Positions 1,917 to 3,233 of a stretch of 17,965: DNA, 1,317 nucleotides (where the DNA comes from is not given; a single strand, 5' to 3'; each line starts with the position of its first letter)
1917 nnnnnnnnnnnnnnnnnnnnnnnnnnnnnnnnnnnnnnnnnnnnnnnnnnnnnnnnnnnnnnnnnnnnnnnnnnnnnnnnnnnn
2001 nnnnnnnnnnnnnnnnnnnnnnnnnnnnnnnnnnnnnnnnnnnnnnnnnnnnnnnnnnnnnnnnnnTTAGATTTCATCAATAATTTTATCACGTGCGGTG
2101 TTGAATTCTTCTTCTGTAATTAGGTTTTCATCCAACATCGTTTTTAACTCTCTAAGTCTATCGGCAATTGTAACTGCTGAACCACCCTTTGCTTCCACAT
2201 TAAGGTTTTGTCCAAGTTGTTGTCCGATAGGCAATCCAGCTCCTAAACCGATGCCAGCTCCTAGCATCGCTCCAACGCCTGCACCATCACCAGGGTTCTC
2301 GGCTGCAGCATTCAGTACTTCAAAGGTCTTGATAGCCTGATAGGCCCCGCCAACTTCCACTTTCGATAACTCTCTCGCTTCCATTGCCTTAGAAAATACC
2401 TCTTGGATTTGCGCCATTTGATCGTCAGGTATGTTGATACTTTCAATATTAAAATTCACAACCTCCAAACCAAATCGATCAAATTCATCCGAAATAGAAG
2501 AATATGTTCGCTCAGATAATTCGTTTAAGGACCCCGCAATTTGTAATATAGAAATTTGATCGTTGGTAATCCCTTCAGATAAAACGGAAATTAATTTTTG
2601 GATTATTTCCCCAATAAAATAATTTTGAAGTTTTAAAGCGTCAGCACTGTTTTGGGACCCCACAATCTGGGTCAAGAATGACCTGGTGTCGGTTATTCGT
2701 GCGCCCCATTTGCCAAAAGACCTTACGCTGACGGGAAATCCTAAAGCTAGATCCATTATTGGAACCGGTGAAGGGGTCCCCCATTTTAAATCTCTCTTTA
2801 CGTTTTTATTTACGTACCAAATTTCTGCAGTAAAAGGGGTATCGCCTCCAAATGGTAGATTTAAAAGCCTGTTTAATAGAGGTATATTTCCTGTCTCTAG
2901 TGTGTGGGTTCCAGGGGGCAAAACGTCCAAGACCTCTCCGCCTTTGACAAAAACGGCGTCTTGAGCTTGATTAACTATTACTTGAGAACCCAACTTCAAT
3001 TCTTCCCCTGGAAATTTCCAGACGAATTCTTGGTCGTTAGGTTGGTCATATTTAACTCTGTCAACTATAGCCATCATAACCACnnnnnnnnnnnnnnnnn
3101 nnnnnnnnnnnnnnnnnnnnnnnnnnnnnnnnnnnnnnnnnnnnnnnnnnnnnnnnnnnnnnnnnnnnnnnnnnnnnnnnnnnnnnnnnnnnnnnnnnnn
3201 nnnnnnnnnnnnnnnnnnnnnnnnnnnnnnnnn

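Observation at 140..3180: Low-GC four-gene membrane-associated operon at tRNA-Ser: SPFH(Band_7_1)-SHOCT, 4-TM coiled-coil protein, zinc-ribbon protein and acidic C-terminally anchored protein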

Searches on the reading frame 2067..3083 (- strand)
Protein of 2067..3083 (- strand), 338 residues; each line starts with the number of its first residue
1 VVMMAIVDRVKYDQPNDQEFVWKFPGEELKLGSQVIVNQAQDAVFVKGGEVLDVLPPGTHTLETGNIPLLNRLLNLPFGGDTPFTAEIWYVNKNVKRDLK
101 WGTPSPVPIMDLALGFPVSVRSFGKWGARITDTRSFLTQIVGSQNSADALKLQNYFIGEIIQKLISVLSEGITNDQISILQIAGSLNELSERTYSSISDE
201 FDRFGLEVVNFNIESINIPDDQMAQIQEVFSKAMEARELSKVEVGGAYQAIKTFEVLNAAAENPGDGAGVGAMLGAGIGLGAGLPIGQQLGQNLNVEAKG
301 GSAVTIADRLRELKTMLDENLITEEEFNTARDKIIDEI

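Call 4: search_protein_families(library=pfam, proteins=[window:2067-3083:-], max_evalue=1)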
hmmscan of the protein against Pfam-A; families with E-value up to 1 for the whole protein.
window:2067-3083:- (338 aa): 5 families
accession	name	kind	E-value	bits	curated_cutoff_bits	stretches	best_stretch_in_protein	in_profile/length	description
PF13421.11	Band_7_1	-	6.5e-47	160.3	24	1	21-228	1-205/211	SPFH domain-Band 7 family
PF01145.31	Band_7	-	6.8e-07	29.9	23.6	1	36-236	2-165/176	SPFH domain / Band 7 family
PF09851.14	SHOCT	-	1.2e-06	28.5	27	1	308-334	1-27/28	Short C-terminal domain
PF05120.17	GvpG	-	0.00095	19.7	30.6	1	305-337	32-64/67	Gas vesicle protein G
PF20612.3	SHOCT_2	-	0.024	15.2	24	1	313-329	19-35/53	SHOCT domain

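Call 5: search_protein_families(library=padloc, proteins=[window:2067-3083:-], max_evalue=1)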
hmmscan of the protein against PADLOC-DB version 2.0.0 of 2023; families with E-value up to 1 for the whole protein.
window:2067-3083:- (338 aa): 0 families

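Call 9: find_encoding_contigs(protein=window:2067-3083:-, flank=10000, max_places=10)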
Protein window:2067-3083:- (338 aa): no gene with exactly this product is on record in the collection.

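Call 10: find_related_loci(query=window:2067-3083:-, collection=genome_contigs, flank=8000)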
Query window:2067-3083:- (338 aa) in genome_contigs; peptide patterns used: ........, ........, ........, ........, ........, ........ (x = any residue, [..] = any of these).
119 stretches matched a pattern; 11 encode a relative of the query (tblastn E <= 1e-3); 11 distinct loci.
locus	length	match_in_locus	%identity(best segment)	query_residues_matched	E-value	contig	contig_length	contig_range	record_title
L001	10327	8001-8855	43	4-293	4e-70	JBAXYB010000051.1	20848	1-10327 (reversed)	MAG: Verrucomicrobiota bacterium isolate ELA754 MAG754_51, whole genome shotgun sequence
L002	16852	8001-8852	41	4-292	4e-68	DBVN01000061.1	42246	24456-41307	MAG TPA_asm: Verrucomicrobia bacterium UBA1263 UBA1263_contig_182717, whole genome shotgun sequence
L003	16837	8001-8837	42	4-287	4e-67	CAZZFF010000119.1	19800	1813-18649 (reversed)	MAG TPA_asm: uncultured Verrucomicrobiota bacterium isolate binchicken_co3_5 genome assembly, contig: NODE_8734_length_1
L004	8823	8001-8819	42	3-281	1e-66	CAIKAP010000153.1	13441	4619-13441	MAG: uncultured Verrucomicrobia bacterium isolate AM-2014_bin-2847 genome assembly, contig: bin-2847:153/242, whole geno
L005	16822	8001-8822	44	4-283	9e-65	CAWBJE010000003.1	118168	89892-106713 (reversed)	MAG: uncultured Verrucomicrobiae bacterium isolate MFD05512.bin.2.123 genome assembly, contig: contig_17375, whole genom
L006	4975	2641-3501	43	4-296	2e-64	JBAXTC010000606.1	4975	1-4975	MAG: Verrucomicrobiota bacterium isolate ELA625 MAG625_606, whole genome shotgun sequence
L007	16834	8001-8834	43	4-284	6e-61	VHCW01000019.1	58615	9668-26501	MAG: Verrucomicrobia bacterium isolate M_DeepCast_400m_m2_235 M_DeepCast_400m_m2_235_Ga0194112_10000477, whole genome sh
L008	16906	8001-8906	40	4-308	5e-60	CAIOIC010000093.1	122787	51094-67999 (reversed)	MAG: uncultured Verrucomicrobia subdivision 3 bacterium isolate KTt_bin-0432 genome assembly, contig: bin-0432:093/136,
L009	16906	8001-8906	40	4-308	5e-60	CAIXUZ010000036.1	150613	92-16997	MAG: uncultured Verrucomicrobia subdivision 3 bacterium isolate MJ-time_bin-1719 genome assembly, contig: bin-1719:36/82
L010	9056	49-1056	32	4-338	8e-48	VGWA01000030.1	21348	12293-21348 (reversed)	MAG: Ignavibacteria bacterium isolate K_DeepCast_250m_m1_364 K_DeepCast_250m_m1_364_Ga0194125_10004633, whole genome sho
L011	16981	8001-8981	28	6-338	2e-34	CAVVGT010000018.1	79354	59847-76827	MAG: uncultured beta proteobacterium isolate MFD02242.bin.1.156 genome assembly, contig: contig_89712, whole genome shot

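Call 17: find_encoding_contigs(protein=window:2067-3077:-, flank=10000, max_places=10)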
Protein window:2067-3077:- (336 aa): no gene with exactly this product is on record in the collection.

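Call 29: find_homologous_proteins(query=window:2067-3074:-)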
Query window:2067-3074:- (335 aa): 1725 proteins with E <= 0.001 among 8000 candidates; the best 120 are listed.
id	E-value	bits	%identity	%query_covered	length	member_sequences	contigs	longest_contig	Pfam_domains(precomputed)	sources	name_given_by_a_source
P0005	8.4e-216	733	100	100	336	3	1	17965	PF09851.15,PF01145.32,PF13421.12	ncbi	-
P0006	2.6e-215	732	100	100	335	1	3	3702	PF09851.15,PF01145.32,PF13421.12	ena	-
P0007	4.0e-163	560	73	100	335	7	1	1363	PF09851.15,PF01145.32,PF13421.12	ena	-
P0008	3.2e-159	548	70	100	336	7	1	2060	PF09851.15,PF01145.32,PF13421.12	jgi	-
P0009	1.5e-156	539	70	100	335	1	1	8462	PF09851.15,PF01145.32,PF13421.12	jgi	jgi:membrane protease subunit (stomatin/prohibitin family)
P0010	2.7e-155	535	68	100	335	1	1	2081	PF01145.32,PF13421.12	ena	-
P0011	1.0e-154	533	68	100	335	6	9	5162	PF09851.15,PF01145.32,PF13421.12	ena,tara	tara:strand:- start:49 stop:1056 length:1008 start_codon:yes stop_codon:yes gene_type:complete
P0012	1.0e-152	526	68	100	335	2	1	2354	PF01145.32,PF13421.12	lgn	-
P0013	2.5e-152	525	70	100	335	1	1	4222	PF09851.15,PF01145.32,PF13421.12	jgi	jgi:membrane protease subunit (stomatin/prohibitin family)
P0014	2.3e-147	509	66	100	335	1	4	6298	PF09851.15,PF01145.32,PF13421.12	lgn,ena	-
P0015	2.9e-147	508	66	100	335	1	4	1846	PF09851.15,PF01145.32,PF13421.12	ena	-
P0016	3.0e-147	508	66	100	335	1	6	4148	PF09851.15,PF01145.32,PF13421.12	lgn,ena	-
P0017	3.3e-147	508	66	100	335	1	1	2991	PF09851.15,PF01145.32,PF13421.12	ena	-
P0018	3.8e-147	508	66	100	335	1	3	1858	PF09851.15,PF01145.32,PF13421.12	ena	-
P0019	4.1e-147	508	66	100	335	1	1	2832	PF09851.15,PF01145.32,PF13421.12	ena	-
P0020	5.7e-147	507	64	100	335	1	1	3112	PF09851.15,PF01145.32,PF13421.12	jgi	jgi:membrane protease subunit (stomatin/prohibitin family)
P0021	9.4e-147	507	66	100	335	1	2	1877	PF09851.15,PF01145.32,PF13421.12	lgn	-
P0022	1.0e-146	506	66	100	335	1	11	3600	PF09851.15,PF01145.32,PF13421.12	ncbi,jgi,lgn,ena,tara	tara:strand:- start:153 stop:1160 length:1008 start_codon:yes stop_codon:yes gene_type:complete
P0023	1.3e-146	506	65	100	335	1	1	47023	PF09851.15,PF01145.32,PF13421.12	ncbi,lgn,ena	-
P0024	1.7e-146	506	65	100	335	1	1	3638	PF09851.15,PF01145.32,PF13421.12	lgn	-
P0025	1.8e-146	506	65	100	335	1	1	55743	PF09851.15,PF01145.32,PF13421.12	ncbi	-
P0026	2.2e-146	505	66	100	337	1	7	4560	PF09851.15,PF01145.32,PF13421.12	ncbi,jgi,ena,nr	ncbi:MAG: SPFH domain-containing protein [SAR202 cluster bacterium]|jgi:membrane protease subunit (s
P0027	2.3e-146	505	65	100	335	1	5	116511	PF09851.15,PF01145.32,PF13421.12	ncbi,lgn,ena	-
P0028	4.5e-146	504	66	100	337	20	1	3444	PF09851.15,PF01145.32,PF13421.12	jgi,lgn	-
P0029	1.0e-145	503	65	100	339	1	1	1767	PF09851.15,PF01145.32,PF13421.12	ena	-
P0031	1.5e-145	503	65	100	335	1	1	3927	PF09851.15,PF01145.32,PF13421.12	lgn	-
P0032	1.6e-145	503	67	100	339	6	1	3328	PF09851.15,PF01145.32,PF13421.12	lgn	-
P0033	3.7e-145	501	66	100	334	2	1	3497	PF09851.15,PF01145.32,PF13421.12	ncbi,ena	-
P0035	1.8e-144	499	65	100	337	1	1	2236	PF09851.15,PF01145.32,PF13421.12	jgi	-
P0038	4.2e-144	498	66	100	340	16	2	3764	PF09851.15,PF01145.32,PF13421.12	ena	-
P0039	8.7e-144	497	66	100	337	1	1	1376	PF09851.15,PF01145.32,PF13421.12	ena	-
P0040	1.3e-143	496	65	100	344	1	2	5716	PF09851.15,PF01145.32,PF13421.12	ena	-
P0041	1.5e-143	496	66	100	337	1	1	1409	PF09851.15,PF01145.32,PF13421.12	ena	-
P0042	7.5e-143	494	66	100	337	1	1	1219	PF09851.15,PF01145.32,PF13421.12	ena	-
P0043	9.8e-143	493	60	100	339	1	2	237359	PF09851.15,PF01145.32,PF13421.12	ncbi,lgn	-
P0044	9.8e-143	493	63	100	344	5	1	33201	PF01145.32,PF13421.12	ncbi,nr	ncbi:SPFH domain-containing protein [Alphaproteobacteria bacterium]|nr:SPFH domain-containing protei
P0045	1.1e-142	493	65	100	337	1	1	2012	PF09851.15,PF01145.32,PF13421.12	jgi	-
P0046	1.2e-142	493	64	100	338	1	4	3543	PF09851.15,PF01145.32,PF13421.12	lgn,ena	-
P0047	1.5e-142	493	64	100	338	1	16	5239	PF09851.15,PF01145.32,PF13421.12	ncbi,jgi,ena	-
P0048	1.8e-142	493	64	100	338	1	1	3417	PF09851.15,PF01145.32,PF13421.12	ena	-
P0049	2.1e-142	492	65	100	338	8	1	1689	PF09851.15,PF01145.32,PF13421.12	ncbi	-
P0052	5.2e-142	491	65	100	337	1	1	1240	PF09851.15,PF01145.32,PF13421.12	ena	-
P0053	5.3e-142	491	64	100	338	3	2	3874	PF09851.15,PF01145.32,PF13421.12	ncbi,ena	-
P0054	7.5e-142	490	65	100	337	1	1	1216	PF09851.15,PF01145.32,PF13421.12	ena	-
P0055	8.1e-142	490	65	100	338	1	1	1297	PF09851.15,PF01145.32,PF13421.12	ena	-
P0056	9.2e-142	490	64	100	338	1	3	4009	PF09851.15,PF01145.32,PF13421.12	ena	-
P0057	9.2e-142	490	64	100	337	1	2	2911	PF09851.15,PF01145.32,PF13421.12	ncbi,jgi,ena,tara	tara:strand:- start:186 stop:1199 length:1014 start_codon:yes stop_codon:yes gene_type:complete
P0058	9.8e-142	490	65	100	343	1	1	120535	PF09851.15,PF01145.32,PF13421.12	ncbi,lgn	-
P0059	2.4e-141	489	64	100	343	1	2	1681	PF09851.15,PF01145.32,PF13421.12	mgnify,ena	mgnify:CR=1 FL=1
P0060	3.9e-141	488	65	100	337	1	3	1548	PF09851.15,PF01145.32,PF13421.12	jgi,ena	-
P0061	4.0e-141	488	64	100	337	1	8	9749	PF09851.15,PF01145.32,PF13421.12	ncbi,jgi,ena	-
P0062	4.0e-141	488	65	100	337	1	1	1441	PF09851.15,PF01145.32,PF13421.12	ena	-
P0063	1.4e-140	486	64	100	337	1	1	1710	PF09851.15,PF01145.32,PF13421.12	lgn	-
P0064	1.5e-140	486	65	100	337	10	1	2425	PF09851.15,PF01145.32,PF13421.12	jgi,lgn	jgi:membrane protease subunit (stomatin/prohibitin family)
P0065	4.9e-140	485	64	100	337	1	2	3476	PF09851.15,PF01145.32,PF13421.12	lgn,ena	-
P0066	5.1e-140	484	64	100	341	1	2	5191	PF09851.15,PF01145.32,PF13421.12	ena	-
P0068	1.9e-139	483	64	100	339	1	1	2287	PF09851.15,PF01145.32,PF13421.12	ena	-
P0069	3.0e-139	482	64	100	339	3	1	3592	PF09851.15,PF01145.32,PF13421.12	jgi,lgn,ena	-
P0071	4.8e-139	481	63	100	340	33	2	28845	PF09851.15,PF01145.32,PF13421.12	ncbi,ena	-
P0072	6.8e-139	481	63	100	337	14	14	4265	PF09851.15,PF01145.32,PF13421.12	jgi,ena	-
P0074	8.1e-137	474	63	100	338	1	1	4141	PF09851.15,PF01145.32,PF13421.12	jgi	jgi:membrane protease subunit (stomatin/prohibitin family)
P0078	4.1e-136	472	62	100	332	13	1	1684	PF09851.15,PF01145.32,PF13421.12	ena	-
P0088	6.4e-136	471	61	100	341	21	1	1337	PF09851.15,PF01145.32,PF13421.12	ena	-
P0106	2.3e-134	466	64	79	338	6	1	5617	PF09851.15,PF01145.32,PF13421.12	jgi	jgi:membrane protease subunit (stomatin/prohibitin family)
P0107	3.1e-134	465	60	100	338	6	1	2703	PF09851.15,PF01145.32,PF13421.12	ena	-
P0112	2.6e-133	462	61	100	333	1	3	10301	PF09851.15,PF01145.32,PF13421.12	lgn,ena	-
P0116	9.7e-133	461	61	100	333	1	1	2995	PF09851.15,PF01145.32,PF13421.12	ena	-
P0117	3.8e-132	459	60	100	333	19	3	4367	PF09851.15,PF01145.32,PF13421.12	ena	-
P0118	4.5e-132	458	60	100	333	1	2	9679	PF09851.15,PF01145.32,PF13421.12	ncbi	-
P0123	1.7e-131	456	60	100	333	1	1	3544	PF09851.15,PF01145.32,PF13421.12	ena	-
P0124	2.6e-131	456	60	100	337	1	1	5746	PF09851.15,PF01145.32,PF13421.12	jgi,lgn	jgi:membrane protease subunit (stomatin/prohibitin family)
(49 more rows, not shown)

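Call 31: find_encoding_contigs(protein=P0027, flank=8000, max_places=4)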
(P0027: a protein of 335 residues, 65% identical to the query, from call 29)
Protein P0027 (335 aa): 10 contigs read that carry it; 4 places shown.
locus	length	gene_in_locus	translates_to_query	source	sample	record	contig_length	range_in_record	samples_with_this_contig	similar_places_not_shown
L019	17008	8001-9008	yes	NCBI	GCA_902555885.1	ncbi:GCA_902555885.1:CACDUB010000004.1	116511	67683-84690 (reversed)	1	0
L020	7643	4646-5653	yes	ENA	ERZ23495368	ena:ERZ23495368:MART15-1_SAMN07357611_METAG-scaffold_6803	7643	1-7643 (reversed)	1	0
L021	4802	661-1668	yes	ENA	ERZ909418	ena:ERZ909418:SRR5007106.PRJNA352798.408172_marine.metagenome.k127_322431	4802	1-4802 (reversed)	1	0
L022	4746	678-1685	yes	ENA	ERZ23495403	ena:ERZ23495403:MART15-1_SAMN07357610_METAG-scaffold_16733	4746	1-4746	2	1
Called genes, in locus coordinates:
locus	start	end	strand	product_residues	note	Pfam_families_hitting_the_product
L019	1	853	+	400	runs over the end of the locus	PF07992:Pyr_redox_2, PF23877:DUF7231 (faint), PF00070:Pyr_redox, PF14759:Reductase_C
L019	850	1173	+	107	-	PF00355:Rieske, PF13806:Rieske_2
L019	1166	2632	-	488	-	PF00005:ABC_tran, PF02463:SMC_N (faint), PF13304:AAA_21 (faint), PF00005:ABC_tran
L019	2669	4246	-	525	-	PF00370:FGGY_N, PF02782:FGGY_C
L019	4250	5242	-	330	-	PF02653:BPD_transp_2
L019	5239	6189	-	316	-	PF02653:BPD_transp_2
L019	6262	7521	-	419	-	PF00532:Peripla_BP_1, PF13407:Peripla_BP_4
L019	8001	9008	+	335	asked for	PF13421:Band_7_1, PF01145:Band_7, PF09851:SHOCT (weak)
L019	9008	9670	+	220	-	-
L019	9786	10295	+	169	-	-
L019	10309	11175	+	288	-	-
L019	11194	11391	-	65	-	-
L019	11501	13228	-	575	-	PF08823:PG_binding_2 (faint), PF01471:PG_binding_1 (weak)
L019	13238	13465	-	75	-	-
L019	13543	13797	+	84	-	-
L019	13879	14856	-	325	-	PF00589:Phage_integrase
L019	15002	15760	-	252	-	PF02633:Creatininase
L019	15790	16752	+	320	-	-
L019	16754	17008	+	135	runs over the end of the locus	PF01242:PTPS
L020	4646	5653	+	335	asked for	PF13421:Band_7_1, PF01145:Band_7, PF09851:SHOCT (weak)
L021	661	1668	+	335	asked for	PF13421:Band_7_1, PF01145:Band_7, PF09851:SHOCT (weak)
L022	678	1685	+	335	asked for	PF13421:Band_7_1, PF01145:Band_7, PF09851:SHOCT (weak)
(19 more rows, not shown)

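Call 32: find_encoding_contigs(protein=P0044, flank=8000, max_places=3)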
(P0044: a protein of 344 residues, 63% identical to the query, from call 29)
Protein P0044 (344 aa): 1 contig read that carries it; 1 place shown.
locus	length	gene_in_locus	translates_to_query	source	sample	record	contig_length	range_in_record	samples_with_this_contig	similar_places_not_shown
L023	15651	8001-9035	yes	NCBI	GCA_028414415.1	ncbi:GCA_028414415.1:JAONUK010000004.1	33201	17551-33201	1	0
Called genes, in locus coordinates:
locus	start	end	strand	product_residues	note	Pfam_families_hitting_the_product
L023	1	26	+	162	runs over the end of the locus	-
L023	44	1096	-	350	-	PF07478:Dala_Dala_lig_C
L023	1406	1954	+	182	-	PF00300:His_Phos_1 (faint)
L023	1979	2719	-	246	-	PF00528:BPD_transp_1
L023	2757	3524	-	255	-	PF00497:SBP_bac_3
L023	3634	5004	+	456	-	PF01554:MatE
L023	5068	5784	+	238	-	PF00891:Methyltransf_2 (weak), PF13489:Methyltransf_23, PF13649:Methyltransf_25, PF13847:Methyltransf_31, PF08241:Methyltransf_11, PF08242:Methyltransf_12 (faint), PF01739:CheR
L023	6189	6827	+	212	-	-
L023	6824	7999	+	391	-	-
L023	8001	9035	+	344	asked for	PF13421:Band_7_1, PF01145:Band_7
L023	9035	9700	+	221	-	-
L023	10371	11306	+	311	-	PF02511:Thy1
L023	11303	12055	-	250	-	PF01656:CbiA, PF02374:ArsA_ATPase (faint), PF09140:MipZ (weak), PF10609:ParA, PF13614:AAA_31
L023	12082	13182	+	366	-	PF01145:Band_7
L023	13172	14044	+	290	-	PF01145:Band_7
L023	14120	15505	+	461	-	PF00089:Trypsin, PF13365:Trypsin_2, PF00595:PDZ (weak), PF13180:PDZ_2, PF17820:PDZ_6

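Call 34: search_protein_families(library=ncbifam, proteins=[window:2067-3074:-], max_evalue=1)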
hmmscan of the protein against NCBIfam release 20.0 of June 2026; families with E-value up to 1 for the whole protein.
window:2067-3074:- (335 aa): 1 family
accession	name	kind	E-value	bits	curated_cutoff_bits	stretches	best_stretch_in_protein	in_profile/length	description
NF045865.1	glide_MMOB4860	equivalog_domain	0.061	13.8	55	1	298-334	111-147/150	MMOB4860 family gliding motility internal complex protein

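Call 35: search_protein_families(library=phrogs, proteins=[window:2067-3074:-], max_evalue=1)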
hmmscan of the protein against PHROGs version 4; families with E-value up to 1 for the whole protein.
window:2067-3074:- (335 aa): 5 families
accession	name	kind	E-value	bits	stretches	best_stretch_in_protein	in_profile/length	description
phrog_888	-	unknown function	0.00027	21.8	1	295-326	232-263/271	-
phrog_33222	-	unknown function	0.0038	18.3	1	301-330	225-254/258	-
phrog_2700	-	unknown function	0.0076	16.7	1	299-333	296-330/331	-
phrog_2996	-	unknown function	0.039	15.1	1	310-331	19-40/54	-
phrog_7250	-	unknown function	0.23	12.4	1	221-268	37-84/139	-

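Call 51: find_related_loci(query=A2, collection=metagenome_contigs, flank=7000)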
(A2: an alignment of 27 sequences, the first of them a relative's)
Query A2 (335 aa) in metagenome_contigs; peptide patterns used: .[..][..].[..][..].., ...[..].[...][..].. (x = any residue, [..] = any of these).
479 stretches matched a pattern; 257 encode a relative of the query (tblastn E <= 1e-3); the best 80 are kept; 80 distinct loci.
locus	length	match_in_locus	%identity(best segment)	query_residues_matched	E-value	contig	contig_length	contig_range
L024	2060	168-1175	69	1-335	6e-164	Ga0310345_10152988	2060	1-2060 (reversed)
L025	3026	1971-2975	68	1-335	2e-155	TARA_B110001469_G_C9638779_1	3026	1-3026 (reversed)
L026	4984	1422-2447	62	1-335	1e-148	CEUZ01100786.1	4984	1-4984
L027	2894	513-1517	66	1-335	3e-153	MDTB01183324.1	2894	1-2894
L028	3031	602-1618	67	1-335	5e-152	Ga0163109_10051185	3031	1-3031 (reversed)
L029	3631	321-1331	66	1-335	3e-150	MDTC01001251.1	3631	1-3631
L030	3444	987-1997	66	1-335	2e-150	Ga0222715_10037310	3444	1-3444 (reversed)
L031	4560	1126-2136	66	1-335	6e-148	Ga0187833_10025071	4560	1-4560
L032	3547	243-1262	66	1-335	7e-150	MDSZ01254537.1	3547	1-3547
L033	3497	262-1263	66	1-335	1e-149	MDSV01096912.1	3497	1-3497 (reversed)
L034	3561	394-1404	66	1-335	1e-148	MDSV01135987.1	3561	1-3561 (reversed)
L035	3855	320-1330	66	1-335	5e-147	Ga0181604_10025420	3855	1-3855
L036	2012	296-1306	65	1-335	5e-153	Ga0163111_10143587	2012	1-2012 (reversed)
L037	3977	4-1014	64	1-335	1e-144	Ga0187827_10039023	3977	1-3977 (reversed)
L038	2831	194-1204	64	1-335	5e-148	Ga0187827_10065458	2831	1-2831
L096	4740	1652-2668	56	1-335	4e-125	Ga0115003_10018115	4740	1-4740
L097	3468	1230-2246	56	1-335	3e-126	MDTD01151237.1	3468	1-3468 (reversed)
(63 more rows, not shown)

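Call 52: find_related_loci(query=A2, collection=viral_contigs, flank=7000)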
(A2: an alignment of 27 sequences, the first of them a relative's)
Query A2 (335 aa) in viral_contigs; peptide patterns used: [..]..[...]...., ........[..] (x = any residue, [..] = any of these).
97 stretches matched a pattern, but none encodes a relative of the query by tblastn (E <= 1e-3).

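Call 73: search_solved_structures(query=A2, max_evalue=0.01)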
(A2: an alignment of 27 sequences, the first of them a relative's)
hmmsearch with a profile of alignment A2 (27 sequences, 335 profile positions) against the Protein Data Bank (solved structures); distinct sequences matched with E-value up to 0.01: 0.
